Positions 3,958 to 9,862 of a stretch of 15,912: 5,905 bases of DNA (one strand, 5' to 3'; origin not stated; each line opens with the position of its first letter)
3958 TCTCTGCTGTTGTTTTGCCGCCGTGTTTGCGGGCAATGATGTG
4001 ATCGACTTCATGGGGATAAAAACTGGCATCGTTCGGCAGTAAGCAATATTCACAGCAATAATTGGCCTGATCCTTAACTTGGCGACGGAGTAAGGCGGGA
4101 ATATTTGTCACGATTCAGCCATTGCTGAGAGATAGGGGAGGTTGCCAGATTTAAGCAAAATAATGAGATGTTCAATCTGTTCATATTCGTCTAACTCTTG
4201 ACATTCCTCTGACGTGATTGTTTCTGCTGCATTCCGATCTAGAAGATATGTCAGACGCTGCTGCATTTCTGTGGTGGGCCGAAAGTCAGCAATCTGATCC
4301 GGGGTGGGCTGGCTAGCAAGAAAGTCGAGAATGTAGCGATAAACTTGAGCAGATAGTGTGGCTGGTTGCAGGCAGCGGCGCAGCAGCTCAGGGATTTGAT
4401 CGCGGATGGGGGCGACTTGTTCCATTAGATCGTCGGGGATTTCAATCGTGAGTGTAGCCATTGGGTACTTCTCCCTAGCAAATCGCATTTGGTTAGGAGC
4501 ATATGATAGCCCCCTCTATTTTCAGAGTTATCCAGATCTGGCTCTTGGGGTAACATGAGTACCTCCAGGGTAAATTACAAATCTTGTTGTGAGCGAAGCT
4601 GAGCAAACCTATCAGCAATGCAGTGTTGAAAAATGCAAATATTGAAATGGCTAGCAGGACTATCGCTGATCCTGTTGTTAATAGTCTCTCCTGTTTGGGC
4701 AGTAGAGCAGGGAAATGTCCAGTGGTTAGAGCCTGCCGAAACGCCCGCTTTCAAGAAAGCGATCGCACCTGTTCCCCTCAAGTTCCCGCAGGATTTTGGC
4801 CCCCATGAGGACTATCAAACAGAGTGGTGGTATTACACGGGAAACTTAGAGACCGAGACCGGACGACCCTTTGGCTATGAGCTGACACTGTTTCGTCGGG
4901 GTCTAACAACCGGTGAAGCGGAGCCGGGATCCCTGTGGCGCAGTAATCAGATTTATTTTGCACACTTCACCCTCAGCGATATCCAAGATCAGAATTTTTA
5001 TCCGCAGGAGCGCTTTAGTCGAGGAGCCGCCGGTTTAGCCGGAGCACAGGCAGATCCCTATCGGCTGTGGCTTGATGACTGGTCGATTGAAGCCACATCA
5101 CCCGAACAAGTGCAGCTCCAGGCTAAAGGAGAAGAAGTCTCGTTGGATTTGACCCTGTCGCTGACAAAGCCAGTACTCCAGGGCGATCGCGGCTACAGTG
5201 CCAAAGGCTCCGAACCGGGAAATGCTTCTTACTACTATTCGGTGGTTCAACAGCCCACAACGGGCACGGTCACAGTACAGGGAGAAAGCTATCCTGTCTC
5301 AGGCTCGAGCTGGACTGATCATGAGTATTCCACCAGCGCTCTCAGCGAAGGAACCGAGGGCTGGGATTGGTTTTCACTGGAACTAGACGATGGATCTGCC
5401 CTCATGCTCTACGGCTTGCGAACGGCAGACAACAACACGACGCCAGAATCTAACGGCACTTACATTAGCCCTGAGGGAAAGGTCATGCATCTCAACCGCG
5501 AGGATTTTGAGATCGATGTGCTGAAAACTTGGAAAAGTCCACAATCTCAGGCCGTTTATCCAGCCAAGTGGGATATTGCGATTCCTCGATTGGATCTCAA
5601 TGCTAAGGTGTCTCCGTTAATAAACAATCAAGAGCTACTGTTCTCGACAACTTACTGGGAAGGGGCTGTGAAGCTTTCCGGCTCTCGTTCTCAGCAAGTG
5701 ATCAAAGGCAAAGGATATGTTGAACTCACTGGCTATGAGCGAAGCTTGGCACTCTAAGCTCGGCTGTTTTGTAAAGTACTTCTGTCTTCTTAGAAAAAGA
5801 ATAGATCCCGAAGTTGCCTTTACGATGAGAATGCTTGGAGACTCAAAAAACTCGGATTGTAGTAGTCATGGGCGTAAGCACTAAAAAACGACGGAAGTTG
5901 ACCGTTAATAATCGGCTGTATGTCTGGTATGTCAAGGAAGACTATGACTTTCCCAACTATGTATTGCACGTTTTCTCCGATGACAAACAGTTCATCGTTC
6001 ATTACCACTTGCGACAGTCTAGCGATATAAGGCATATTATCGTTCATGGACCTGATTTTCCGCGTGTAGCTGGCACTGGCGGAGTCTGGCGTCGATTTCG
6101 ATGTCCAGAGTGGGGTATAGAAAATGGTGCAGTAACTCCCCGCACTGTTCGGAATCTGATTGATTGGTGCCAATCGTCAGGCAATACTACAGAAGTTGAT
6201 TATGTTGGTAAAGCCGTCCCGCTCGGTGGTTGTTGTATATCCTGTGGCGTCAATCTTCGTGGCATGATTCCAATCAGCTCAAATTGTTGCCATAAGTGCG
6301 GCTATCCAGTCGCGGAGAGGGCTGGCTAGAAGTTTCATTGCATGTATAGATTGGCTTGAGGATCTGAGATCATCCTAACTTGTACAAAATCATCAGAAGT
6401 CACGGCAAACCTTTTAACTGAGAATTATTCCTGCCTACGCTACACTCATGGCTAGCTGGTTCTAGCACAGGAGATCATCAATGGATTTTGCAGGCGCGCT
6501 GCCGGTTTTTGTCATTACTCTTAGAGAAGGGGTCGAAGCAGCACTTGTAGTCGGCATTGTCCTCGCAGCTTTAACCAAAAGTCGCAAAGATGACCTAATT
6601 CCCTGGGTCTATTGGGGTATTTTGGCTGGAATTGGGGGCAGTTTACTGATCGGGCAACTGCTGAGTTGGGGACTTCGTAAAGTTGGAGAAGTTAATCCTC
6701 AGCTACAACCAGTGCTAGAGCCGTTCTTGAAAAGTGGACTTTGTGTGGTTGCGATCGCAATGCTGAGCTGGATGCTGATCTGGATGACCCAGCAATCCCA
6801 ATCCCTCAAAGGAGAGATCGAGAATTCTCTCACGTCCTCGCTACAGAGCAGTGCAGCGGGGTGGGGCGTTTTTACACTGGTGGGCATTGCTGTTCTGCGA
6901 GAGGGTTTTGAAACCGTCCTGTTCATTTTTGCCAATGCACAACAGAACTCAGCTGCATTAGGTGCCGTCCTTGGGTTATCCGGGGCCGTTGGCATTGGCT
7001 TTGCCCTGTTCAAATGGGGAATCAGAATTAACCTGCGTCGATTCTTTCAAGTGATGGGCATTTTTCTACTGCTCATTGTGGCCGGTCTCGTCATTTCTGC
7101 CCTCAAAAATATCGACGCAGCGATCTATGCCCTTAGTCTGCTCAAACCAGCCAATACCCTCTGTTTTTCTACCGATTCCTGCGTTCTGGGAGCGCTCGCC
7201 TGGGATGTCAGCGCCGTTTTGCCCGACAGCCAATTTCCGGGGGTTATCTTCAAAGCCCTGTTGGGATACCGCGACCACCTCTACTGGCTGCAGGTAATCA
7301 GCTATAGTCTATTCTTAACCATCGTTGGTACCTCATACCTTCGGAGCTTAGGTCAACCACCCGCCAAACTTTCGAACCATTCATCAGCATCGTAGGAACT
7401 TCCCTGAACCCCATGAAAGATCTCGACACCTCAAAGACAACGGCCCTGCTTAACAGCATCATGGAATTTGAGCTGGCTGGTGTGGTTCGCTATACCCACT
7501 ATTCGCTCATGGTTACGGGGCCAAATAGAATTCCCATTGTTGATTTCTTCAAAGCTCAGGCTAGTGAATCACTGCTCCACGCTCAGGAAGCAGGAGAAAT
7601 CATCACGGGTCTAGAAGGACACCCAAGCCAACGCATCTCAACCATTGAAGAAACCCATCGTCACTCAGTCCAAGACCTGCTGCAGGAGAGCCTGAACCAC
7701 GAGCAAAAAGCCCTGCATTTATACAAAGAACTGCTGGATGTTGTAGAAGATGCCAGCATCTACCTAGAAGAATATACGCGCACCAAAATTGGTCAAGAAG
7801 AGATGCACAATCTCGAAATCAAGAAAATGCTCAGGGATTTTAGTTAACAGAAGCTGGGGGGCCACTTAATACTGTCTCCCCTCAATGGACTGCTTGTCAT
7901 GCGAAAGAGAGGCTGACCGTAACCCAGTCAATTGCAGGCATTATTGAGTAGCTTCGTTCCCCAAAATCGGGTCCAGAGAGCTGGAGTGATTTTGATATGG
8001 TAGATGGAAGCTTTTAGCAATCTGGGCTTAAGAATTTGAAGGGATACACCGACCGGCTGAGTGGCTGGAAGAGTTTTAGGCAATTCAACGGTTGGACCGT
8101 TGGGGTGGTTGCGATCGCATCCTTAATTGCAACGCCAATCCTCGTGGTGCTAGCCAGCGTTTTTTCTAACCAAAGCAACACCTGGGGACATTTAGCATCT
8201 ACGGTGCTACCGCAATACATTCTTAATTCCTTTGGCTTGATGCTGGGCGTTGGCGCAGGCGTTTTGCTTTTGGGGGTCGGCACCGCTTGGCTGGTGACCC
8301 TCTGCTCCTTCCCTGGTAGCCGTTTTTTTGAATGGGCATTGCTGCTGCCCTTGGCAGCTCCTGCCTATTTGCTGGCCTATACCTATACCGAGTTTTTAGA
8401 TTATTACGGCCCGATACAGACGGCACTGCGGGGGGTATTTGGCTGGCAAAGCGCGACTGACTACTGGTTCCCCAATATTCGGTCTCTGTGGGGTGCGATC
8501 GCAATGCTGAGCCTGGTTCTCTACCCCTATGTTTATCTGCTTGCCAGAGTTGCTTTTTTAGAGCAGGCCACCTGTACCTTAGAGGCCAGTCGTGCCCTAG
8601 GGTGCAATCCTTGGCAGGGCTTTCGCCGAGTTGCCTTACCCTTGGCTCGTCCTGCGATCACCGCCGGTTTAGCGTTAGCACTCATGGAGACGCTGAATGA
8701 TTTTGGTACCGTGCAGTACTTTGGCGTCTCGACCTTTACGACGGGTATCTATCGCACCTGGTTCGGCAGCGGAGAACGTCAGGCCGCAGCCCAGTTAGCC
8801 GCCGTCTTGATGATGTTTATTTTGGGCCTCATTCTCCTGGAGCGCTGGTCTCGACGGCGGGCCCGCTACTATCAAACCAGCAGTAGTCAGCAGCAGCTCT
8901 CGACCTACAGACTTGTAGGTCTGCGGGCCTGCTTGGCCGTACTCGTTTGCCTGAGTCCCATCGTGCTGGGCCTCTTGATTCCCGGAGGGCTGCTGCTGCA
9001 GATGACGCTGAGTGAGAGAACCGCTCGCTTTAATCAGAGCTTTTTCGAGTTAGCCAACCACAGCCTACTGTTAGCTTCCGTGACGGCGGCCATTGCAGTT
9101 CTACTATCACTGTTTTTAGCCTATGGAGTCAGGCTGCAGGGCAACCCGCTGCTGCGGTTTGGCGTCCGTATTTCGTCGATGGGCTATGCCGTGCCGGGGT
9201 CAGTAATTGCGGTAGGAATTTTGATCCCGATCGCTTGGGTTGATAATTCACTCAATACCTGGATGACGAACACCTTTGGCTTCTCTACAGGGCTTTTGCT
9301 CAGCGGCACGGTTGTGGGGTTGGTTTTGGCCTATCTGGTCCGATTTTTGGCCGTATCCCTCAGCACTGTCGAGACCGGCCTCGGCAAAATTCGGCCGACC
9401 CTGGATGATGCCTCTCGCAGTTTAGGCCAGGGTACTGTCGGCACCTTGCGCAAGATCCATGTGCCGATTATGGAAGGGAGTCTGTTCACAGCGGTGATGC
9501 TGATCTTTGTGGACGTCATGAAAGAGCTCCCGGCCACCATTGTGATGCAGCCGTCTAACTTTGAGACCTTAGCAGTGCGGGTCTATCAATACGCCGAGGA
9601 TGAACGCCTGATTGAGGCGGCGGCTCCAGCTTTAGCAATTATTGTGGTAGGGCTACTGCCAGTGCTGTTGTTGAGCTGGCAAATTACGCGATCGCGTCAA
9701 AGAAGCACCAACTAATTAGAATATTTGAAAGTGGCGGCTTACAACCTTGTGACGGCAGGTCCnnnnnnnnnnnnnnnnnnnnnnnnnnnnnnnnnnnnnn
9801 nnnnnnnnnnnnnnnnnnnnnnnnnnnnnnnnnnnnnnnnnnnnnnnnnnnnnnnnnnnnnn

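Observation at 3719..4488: Translationally coupled acidic-protein/HNH-nuclease pair: candidate nuclease toxin-immunity or defence module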

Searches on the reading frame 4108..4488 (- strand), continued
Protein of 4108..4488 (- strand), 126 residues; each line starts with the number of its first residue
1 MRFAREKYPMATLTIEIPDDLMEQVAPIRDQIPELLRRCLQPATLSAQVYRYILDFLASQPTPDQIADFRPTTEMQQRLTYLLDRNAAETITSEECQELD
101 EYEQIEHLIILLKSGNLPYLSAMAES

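Call 72: get_annotated_region(hit=H15, flank=2500)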
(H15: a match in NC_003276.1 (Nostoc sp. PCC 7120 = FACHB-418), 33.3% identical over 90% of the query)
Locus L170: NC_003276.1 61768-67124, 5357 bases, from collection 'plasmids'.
description: Nostoc sp. PCC 7120 = FACHB-418 plasmid pCC7120alpha, complete sequence
organism: Nostoc sp. PCC 7120 = FACHB-418 (NCBI taxid 103690)
taxonomy: Bacteria; Cyanobacteriota; Cyanophyceae; Nostocales; Nostocaceae; Nostoc; Nostoc sp. PCC 7120 = FACHB-418
host: -; source: -; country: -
typing (MOB-suite, as given by PLSDB): conjugative; relaxase MOBV; mating-pair formation MPF_T
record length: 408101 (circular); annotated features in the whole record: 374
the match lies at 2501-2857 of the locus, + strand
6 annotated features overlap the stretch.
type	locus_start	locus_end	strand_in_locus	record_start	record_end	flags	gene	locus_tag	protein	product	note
CDS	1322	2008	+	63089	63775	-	-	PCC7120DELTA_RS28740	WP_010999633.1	HAD family hydrolase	-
CDS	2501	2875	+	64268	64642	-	-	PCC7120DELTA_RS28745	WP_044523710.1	hypothetical protein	-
CDS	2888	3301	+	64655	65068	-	-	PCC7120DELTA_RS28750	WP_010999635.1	HNH endonuclease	-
CDS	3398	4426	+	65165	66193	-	-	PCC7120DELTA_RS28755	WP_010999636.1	site-specific integrase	GO:0015074 - DNA integration [Evidence IEA]; GO:0006310 - DNA recombination [Evidence IEA]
CDS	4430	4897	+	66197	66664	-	-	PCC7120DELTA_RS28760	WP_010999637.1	hypothetical protein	-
CDS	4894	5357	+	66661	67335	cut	-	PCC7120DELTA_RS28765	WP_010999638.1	hypothetical protein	-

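Call 73: get_annotated_region(hit=H3, flank=2500)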
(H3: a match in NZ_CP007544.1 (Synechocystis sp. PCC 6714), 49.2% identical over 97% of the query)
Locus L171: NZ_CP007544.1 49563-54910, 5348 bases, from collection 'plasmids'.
description: Synechocystis sp. PCC 6714 plasmid pSYLB, complete sequence
organism: Synechocystis sp. PCC 6714 (NCBI taxid 1147)
taxonomy: Bacteria; Cyanobacteriota; Cyanophyceae; Synechococcales; Merismopediaceae; Synechocystis; Synechocystis sp. PCC 6714
host: -; source: -; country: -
typing (MOB-suite, as given by PLSDB): non-mobilizable
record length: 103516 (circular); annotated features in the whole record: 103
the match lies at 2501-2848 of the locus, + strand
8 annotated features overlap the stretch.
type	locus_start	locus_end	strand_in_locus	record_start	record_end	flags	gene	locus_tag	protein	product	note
CDS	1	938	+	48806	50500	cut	-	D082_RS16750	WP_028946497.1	type I-MYXAN CRISPR-associated endonuclease Cas4/Cas1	-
CDS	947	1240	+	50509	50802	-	cas2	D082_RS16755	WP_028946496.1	CRISPR-associated endonuclease Cas2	GO:0043571 - maintenance of CRISPR repeat elements [Evidence IEA]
CDS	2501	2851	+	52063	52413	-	-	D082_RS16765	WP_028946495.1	hypothetical protein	-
CDS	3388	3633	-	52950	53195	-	-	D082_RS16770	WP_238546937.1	site-specific integrase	GO:0015074 - DNA integration [Evidence IEA]; GO:0006310 - DNA recombination [Evidence IEA]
CDS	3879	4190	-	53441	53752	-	-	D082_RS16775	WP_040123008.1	HNH endonuclease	-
CDS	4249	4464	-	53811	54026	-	-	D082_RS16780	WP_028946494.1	hypothetical protein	-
CDS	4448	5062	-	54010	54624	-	-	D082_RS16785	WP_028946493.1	ParA family protein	-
CDS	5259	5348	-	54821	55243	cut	-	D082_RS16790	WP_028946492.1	cytidine deaminase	GO:0009972 - cytidine deamination [Evidence IEA]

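Call 74: get_annotated_region(hit=H1, flank=2500)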
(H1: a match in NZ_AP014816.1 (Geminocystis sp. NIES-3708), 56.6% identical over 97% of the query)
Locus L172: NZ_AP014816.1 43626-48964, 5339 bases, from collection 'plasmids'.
description: Geminocystis sp. NIES-3708 plasmid pGM01, complete sequence
organism: Geminocystis sp. NIES-3708 (NCBI taxid 1615909)
taxonomy: Bacteria; Cyanobacteriota; Cyanophyceae; Chroococcales; Geminocystaceae; Geminocystis; Geminocystis sp. NIES-3708
host: -; source: -; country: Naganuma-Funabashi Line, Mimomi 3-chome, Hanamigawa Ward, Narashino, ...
typing (MOB-suite, as given by PLSDB): non-mobilizable
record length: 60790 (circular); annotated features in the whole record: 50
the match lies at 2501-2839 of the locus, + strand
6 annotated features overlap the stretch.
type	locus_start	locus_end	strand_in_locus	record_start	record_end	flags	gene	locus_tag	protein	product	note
CDS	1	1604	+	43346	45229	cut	-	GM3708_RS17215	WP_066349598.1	anti-phage dCTP deaminase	-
CDS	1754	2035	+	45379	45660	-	-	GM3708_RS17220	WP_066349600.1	BrnT family toxin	-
CDS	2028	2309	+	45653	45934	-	-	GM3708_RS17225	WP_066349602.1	hypothetical protein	-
CDS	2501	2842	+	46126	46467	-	-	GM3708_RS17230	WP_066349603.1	hypothetical protein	-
CDS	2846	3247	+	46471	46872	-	-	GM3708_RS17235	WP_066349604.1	HNH endonuclease signature motif containing protein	-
CDS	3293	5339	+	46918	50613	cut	-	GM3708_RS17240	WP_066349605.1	DUF1156 domain-containing protein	-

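Call 81: list_cluster_members(proteins=[P0053, P0125, P0235])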
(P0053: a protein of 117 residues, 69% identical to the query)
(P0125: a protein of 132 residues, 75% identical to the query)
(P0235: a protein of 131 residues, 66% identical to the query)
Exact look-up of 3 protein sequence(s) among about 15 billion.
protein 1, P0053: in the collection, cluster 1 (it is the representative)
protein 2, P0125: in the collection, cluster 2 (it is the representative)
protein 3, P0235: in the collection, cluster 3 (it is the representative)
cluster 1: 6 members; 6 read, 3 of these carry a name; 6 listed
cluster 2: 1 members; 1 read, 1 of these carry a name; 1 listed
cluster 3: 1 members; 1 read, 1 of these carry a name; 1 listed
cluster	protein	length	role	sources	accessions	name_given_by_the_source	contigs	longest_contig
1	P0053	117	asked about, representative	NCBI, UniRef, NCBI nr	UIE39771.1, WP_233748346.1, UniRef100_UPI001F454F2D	hypothetical protein [Leptodesmis sichuanensis] | hypothetical protein n=1 Tax=Leptodesmis sichuanensis TaxID=2906798 RepID=UPI001F454F2D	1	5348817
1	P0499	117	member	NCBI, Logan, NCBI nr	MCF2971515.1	hypothetical protein L1047_09945 [Synechococcus sp. Nb3U1] | hypothetical protein [Synechococcus sp. Nb3U1]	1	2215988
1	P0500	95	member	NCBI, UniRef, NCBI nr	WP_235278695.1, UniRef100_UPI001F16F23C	hypothetical protein [Synechococcus sp. Nb3U1] | hypothetical protein n=1 Tax=Synechococcus sp. Nb3U1 TaxID=1914529 RepID=UPI001F16F23C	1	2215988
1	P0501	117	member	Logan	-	-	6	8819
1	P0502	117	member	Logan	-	-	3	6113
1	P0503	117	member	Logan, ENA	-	-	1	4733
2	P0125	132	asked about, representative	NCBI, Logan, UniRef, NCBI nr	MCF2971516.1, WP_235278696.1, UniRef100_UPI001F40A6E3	HNH endonuclease [Synechococcus sp. Nb3U1] | HNH endonuclease n=1 Tax=Synechococcus sp. Nb3U1 TaxID=1914529 RepID=UPI001F40A6E3 | HNH endonuclease signature motif containing protein [Synechococcus sp. Nb3U1]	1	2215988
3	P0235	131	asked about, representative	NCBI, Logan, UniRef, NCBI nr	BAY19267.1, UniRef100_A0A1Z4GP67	hypothetical protein NIES21_51270 [Anabaenopsis circularis NIES-21] | HNH nuclease domain-containing protein n=1 Tax=Anabaenopsis circularis NIES-21 ...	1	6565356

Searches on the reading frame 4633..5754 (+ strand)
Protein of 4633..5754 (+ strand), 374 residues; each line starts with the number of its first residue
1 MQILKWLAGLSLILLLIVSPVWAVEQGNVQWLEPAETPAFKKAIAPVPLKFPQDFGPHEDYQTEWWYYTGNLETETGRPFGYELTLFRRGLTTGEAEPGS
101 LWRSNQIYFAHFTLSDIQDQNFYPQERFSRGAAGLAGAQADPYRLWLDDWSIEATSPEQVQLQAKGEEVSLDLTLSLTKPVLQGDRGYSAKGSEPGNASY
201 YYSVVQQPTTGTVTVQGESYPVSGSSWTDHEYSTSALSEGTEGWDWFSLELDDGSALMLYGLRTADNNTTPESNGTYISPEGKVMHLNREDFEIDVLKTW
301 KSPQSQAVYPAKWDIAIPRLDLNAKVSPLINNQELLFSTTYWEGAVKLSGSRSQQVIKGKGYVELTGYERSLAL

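Call 43: find_related_loci(query=window:4633-5754:+, collection=metagenome_contigs, flank=4000)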
Query window:4633-5754:+ (374 aa) in metagenome_contigs; peptide patterns used: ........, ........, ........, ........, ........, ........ (x = any residue, [..] = any of these).
600 stretches matched a pattern (row limit reached: there are more); 592 encode a relative of the query (tblastn E <= 1e-3); the best 80 are kept; 80 distinct loci.
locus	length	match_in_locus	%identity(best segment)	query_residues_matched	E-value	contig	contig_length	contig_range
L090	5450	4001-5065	59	23-372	1e-135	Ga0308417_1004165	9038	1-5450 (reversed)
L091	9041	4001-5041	58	29-371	5e-130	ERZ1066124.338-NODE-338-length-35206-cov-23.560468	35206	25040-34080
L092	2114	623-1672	56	32-372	6e-134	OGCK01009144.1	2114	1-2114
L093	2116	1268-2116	69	1-282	1e-131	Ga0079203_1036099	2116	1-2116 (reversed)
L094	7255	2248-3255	56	40-372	2e-122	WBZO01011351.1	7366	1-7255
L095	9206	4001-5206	49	7-373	2e-121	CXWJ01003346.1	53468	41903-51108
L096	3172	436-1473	52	36-373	1e-121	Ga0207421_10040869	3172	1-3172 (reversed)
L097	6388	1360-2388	53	23-368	1e-117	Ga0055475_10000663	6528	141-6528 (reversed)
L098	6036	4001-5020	54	39-368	1e-116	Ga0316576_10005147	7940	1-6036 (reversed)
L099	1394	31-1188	52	1-373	3e-126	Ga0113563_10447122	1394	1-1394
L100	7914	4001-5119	48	7-372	7e-116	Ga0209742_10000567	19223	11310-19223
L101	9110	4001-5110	51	1-368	6e-116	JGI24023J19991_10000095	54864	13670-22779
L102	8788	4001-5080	52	39-373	2e-115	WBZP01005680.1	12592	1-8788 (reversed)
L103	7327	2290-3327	52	36-373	1e-115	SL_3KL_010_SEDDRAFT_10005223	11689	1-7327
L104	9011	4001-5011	53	39-372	5e-115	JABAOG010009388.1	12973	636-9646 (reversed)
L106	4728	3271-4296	54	37-372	1e-113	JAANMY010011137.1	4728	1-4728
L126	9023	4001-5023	48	35-372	9e-107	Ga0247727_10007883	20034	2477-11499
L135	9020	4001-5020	52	36-372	3e-105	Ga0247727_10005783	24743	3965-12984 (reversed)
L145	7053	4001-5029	52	34-372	2e-104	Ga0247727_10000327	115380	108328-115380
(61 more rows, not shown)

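Call 44: search_protein_families(library=pfam, proteins=[window:4633-5754:+], max_evalue=0.001)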
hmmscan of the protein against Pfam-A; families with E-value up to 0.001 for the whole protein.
window:4633-5754:+ (374 aa): 2 families
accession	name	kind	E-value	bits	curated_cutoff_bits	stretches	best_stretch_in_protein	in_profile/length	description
PF07143.17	CrtC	-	8.8e-60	202.6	22.5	1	63-234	1-168/168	CrtC N-terminal lipocalin domain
PF17186.10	Lipocalin_9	-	3.3e-45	153.9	26.2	1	237-368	1-131/131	Lipocalin-like domain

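Call 76: search_protein_families(library=pfam, proteins=[L145:3502-3891:+, L145:3333-3548:+, L126:3123-3569:-, L126:3573-3797:-, L126:2641-2922:+, L106:2669-3112:+, L135:3538-3978:-, L102:3211-3861:+], max_evalue=0.001)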
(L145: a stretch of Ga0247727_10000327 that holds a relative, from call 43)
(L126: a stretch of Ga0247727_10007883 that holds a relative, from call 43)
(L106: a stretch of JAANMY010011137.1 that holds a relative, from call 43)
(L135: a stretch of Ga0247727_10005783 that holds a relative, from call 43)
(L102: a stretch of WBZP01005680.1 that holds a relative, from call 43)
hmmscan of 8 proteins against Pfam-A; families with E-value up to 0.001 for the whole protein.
L145:3502-3891:+ (130 aa): 1 family
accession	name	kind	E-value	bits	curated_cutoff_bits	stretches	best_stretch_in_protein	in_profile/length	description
PF02452.23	PemK_toxin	-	2.8e-12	47.2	23.1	1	18-121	2-109/109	PemK-like, MazF-like toxin of type II toxin-antitoxin system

L145:3333-3548:+ (72 aa): 0 families

L126:3123-3569:- (148 aa): 1 family
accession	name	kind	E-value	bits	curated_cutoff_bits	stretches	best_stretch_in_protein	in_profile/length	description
PF01850.27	PIN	-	8.4e-10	39.7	23.6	1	3-136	2-119/120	PIN domain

L126:3573-3797:- (74 aa): 0 families

L126:2641-2922:+ (94 aa): 1 family
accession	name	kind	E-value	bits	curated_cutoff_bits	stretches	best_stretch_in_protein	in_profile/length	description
PF01850.27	PIN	-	0.00095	20.2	23.6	0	2-85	33-115/120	PIN domain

L106:2669-3112:+ (148 aa): 0 families

L135:3538-3978:- (146 aa): 0 families

L102:3211-3861:+ (217 aa): 1 family
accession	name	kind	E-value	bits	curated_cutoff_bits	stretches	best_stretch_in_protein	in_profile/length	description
PF14278.11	TetR_C_8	-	6.7e-10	39.4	26.1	1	114-206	5-102/103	Transcriptional regulator C-terminal region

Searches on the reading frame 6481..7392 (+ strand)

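Call 44: search_protein_families(library=pfam, proteins=[window:6481-7392:+], max_evalue=0.001)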
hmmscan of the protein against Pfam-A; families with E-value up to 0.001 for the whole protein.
window:6481-7392:+ (304 aa): 1 family
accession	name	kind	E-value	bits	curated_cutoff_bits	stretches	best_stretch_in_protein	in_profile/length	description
PF03239.20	FTR1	-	2e-52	178.7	25.3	1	7-277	2-274/284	Iron permease FTR1 family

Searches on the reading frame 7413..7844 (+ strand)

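Call 44: search_protein_families(library=pfam, proteins=[window:7413-7844:+], max_evalue=0.001)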
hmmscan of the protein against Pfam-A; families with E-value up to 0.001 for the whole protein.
window:7413-7844:+ (144 aa): 1 family
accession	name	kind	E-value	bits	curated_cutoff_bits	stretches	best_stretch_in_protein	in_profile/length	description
PF00210.30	Ferritin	-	3.1e-17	63.2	24.5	1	11-142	2-138/142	Ferritin-like domain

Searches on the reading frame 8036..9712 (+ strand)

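Call 44: search_protein_families(library=pfam, proteins=[window:8036-9712:+], max_evalue=0.001)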
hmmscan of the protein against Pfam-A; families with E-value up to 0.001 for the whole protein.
window:8036-9712:+ (559 aa): 1 family
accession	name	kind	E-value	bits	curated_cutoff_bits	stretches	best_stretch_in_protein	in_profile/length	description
PF00528.27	BPD_transp_1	-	2.5e-14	53.9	26.4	2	91-267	13-171/184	Binding-protein-dependent transport system inner membrane component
